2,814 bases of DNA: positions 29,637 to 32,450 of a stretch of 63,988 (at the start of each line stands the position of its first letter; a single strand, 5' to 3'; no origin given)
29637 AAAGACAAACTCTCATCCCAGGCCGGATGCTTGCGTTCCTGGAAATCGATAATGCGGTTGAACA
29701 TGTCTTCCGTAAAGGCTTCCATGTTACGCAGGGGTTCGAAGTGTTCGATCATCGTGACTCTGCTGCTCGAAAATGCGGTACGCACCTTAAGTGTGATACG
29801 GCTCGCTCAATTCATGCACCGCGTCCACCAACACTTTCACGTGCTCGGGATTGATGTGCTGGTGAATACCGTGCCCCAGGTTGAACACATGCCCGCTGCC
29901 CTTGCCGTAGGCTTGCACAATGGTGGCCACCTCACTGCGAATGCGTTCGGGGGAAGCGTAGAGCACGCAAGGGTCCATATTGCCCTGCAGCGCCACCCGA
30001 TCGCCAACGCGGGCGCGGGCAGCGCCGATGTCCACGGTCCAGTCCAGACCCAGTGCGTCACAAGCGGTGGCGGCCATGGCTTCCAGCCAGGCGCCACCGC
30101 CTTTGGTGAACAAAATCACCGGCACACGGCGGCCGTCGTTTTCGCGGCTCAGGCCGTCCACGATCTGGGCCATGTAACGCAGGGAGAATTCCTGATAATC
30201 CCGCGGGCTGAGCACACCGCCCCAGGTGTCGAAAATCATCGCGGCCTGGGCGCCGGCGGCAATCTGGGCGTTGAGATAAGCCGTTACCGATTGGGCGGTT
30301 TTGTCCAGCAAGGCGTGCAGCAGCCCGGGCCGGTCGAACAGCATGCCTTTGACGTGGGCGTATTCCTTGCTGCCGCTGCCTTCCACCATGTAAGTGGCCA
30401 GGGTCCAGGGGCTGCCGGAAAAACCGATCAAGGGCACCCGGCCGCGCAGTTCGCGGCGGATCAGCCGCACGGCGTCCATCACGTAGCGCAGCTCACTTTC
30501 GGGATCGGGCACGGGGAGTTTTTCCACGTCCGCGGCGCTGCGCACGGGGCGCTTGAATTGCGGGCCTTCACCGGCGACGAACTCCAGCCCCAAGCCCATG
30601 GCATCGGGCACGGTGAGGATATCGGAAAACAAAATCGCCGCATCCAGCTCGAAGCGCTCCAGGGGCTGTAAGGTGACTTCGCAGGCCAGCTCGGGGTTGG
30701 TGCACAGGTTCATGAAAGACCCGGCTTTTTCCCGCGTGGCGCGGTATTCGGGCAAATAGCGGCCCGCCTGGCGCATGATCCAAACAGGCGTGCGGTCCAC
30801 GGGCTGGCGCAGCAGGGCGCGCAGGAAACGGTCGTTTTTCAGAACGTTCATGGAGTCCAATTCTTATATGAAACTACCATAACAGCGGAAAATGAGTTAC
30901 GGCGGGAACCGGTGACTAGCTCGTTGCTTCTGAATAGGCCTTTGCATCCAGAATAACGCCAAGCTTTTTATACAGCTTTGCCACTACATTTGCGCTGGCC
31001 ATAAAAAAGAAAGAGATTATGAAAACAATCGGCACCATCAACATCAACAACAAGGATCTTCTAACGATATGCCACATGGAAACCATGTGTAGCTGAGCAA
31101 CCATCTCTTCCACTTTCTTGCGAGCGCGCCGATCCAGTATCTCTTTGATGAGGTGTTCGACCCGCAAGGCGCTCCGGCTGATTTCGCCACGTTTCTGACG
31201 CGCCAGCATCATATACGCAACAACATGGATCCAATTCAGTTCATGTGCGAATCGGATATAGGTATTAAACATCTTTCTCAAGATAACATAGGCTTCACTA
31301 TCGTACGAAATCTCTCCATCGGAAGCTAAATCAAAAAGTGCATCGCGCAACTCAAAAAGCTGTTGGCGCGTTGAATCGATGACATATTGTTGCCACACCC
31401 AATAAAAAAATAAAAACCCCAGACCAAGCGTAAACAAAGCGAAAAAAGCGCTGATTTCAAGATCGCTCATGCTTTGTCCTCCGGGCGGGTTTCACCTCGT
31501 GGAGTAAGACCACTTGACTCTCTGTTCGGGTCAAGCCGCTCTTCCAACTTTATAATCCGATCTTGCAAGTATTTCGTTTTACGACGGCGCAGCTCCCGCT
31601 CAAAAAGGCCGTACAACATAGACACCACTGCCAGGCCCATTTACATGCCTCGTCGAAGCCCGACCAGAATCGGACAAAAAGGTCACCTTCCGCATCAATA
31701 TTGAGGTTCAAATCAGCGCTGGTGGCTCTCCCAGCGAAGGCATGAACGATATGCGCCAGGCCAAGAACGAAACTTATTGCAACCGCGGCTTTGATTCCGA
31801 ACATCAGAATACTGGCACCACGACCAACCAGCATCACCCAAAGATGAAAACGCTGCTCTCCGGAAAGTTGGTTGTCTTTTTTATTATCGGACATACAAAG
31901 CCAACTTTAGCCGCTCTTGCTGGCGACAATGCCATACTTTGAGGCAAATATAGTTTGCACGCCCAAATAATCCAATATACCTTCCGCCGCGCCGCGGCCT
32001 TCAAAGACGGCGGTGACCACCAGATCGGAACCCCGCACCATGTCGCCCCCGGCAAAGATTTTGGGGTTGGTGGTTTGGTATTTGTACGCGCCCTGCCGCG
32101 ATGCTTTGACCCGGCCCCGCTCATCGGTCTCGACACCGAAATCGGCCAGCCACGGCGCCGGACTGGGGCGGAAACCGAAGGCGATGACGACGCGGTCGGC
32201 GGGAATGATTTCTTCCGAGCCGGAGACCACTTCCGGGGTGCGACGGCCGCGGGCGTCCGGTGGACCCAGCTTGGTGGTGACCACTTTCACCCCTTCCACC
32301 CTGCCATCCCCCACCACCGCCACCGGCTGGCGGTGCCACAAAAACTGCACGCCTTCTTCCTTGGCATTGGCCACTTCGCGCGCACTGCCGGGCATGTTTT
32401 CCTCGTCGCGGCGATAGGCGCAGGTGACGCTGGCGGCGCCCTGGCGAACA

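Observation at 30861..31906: AT-rich three-gene cassette of small membrane proteins inserted between gltD and hemE: best candidate for an undescribed system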

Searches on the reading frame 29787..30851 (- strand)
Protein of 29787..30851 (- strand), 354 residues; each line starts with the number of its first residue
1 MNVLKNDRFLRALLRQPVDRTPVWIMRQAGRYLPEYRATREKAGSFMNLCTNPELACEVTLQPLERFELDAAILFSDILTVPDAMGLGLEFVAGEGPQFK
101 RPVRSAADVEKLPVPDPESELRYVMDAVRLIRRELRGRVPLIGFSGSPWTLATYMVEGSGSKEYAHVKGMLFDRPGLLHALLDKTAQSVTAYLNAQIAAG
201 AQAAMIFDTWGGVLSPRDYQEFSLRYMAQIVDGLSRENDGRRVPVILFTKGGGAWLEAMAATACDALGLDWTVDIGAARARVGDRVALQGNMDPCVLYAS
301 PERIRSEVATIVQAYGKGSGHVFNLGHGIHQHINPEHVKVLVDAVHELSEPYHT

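Call 44: find_homologous_proteins(query=window:29787-30851:-, max_evalue=1e-100)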
Query window:29787-30851:- (354 aa): 8000 proteins with E <= 1e-100 among 8000 candidates; the best 120 are listed.
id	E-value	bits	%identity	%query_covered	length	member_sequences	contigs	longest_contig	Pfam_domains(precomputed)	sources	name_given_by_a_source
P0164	1.8e-237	805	100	100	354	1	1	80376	PF01208.24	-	-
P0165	8.8e-210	714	87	100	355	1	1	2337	PF01208.24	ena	-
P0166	1.8e-209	713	87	100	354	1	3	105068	PF01208.24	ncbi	-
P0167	2.6e-209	712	87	100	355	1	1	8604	PF01208.24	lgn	-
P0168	1.8e-208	710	86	100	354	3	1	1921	PF01208.24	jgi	-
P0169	2.4e-208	709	86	100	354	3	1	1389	PF01208.24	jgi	jgi:uroporphyrinogen decarboxylase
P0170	5.2e-208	708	87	100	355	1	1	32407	PF01208.24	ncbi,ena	-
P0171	7.2e-207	704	85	100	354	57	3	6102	PF01208.24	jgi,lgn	-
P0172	3.5e-206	702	86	100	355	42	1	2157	PF01208.24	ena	-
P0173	1.9e-202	690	84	100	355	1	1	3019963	PF01208.24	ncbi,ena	-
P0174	5.7e-202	688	85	100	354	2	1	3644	PF01208.24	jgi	jgi:uroporphyrinogen decarboxylase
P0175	6.5e-201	685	84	100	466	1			PF01208.24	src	-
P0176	4.4e-199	679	86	96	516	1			PF01208.24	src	-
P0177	7.8e-199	678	83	100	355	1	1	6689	PF01208.24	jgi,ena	-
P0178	8.9e-199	678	82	100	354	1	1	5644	PF01208.24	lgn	-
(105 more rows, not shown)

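Call 45: find_encoding_contigs(protein=P0166, flank=4000, max_places=2)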
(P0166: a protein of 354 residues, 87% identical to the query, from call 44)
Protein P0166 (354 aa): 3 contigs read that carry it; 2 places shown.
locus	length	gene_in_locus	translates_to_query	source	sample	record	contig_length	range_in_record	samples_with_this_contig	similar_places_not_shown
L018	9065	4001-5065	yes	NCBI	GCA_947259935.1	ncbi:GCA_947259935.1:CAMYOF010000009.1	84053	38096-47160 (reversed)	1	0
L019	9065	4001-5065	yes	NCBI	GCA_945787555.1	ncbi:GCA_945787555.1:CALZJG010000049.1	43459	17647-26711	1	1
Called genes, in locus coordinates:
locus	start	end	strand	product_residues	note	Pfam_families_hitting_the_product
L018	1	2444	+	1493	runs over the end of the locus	PF00310:GATase_2, PF04898:Glu_syn_central, PF01645:Glu_synthase, PF01493:GXGXG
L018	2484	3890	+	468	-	PF14691:Fer4_20, PF00743:FMO-like (faint), PF07992:Pyr_redox_2, PF13450:NAD_binding_8 (faint), PF13738:Pyr_redox_3 (faint), PF00070:Pyr_redox (weak)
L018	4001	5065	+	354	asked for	PF01208:URO-D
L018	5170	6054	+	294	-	-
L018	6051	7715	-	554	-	PF02690:Na_Pi_cotrans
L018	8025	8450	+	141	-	PF00293:NUDIX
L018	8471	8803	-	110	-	PF08850:DUF1820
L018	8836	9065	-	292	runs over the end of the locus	PF03881:Fructosamin_kin, PF01636:APH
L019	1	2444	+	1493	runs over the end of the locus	PF00310:GATase_2, PF04898:Glu_syn_central, PF01645:Glu_synthase, PF01493:GXGXG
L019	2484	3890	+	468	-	PF14691:Fer4_20, PF00743:FMO-like (faint), PF07992:Pyr_redox_2, PF13450:NAD_binding_8 (faint), PF13738:Pyr_redox_3 (faint), PF00070:Pyr_redox (weak)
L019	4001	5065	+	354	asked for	PF01208:URO-D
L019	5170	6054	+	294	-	-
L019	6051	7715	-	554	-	PF02690:Na_Pi_cotrans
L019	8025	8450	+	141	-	PF00293:NUDIX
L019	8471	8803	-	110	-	PF08850:DUF1820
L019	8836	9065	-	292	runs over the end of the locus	PF03881:Fructosamin_kin, PF01636:APH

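Call 46: find_encoding_contigs(protein=P0170, flank=4000, max_places=1)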
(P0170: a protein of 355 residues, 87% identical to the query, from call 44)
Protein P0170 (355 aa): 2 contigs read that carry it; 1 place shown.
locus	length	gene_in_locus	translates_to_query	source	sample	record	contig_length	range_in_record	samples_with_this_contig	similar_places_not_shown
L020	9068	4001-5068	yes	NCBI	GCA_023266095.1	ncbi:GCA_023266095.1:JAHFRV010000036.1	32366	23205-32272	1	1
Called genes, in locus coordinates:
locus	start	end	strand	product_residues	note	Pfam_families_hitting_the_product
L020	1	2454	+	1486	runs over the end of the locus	PF00310:GATase_2, PF04898:Glu_syn_central, PF01645:Glu_synthase, PF01493:GXGXG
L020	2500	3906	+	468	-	PF14691:Fer4_20, PF00743:FMO-like (weak), PF07992:Pyr_redox_2, PF13450:NAD_binding_8 (weak), PF13738:Pyr_redox_3 (weak), PF00070:Pyr_redox (weak)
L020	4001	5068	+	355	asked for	PF01208:URO-D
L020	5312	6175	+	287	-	-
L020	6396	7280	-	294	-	PF03881:Fructosamin_kin, PF01636:APH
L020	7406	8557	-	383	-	PF00923:TAL_FSA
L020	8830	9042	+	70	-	-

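Call 47: find_encoding_contigs(protein=P0173, flank=4000, max_places=1)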
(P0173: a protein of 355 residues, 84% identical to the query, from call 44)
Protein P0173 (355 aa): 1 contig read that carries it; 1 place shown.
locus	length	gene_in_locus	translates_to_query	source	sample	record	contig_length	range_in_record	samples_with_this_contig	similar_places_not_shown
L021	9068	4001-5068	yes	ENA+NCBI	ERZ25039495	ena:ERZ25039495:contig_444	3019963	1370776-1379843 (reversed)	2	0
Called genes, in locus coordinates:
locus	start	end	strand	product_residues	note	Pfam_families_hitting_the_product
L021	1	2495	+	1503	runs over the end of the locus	PF00310:GATase_2, PF04898:Glu_syn_central, PF01645:Glu_synthase, PF01493:GXGXG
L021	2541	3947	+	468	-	PF14691:Fer4_20, PF00743:FMO-like (faint), PF07992:Pyr_redox_2, PF13450:NAD_binding_8 (weak), PF13738:Pyr_redox_3, PF00070:Pyr_redox (weak)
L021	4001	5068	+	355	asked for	PF01208:URO-D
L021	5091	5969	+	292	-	-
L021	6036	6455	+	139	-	PF00293:NUDIX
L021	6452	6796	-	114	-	PF08850:DUF1820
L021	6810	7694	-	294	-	PF03881:Fructosamin_kin, PF01636:APH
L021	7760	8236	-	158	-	PF12158:DUF3592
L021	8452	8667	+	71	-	PF28236:CydP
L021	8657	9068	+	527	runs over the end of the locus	PF01654:Cyt_bd_oxida_I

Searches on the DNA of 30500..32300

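Call 81: search_rna_families(source=window, start=30500, end=32300, threshold=evalue, max_evalue=1)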
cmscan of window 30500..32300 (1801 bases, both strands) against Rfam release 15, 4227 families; matches with E-value up to 1: 1.
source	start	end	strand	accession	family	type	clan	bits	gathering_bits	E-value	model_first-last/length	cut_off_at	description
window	32269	32289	-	RF01129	sR44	Gene; snRNA; snoRNA; CD-box;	-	19.6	45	0.056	35-55/55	no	Small nucleolar RNA sR44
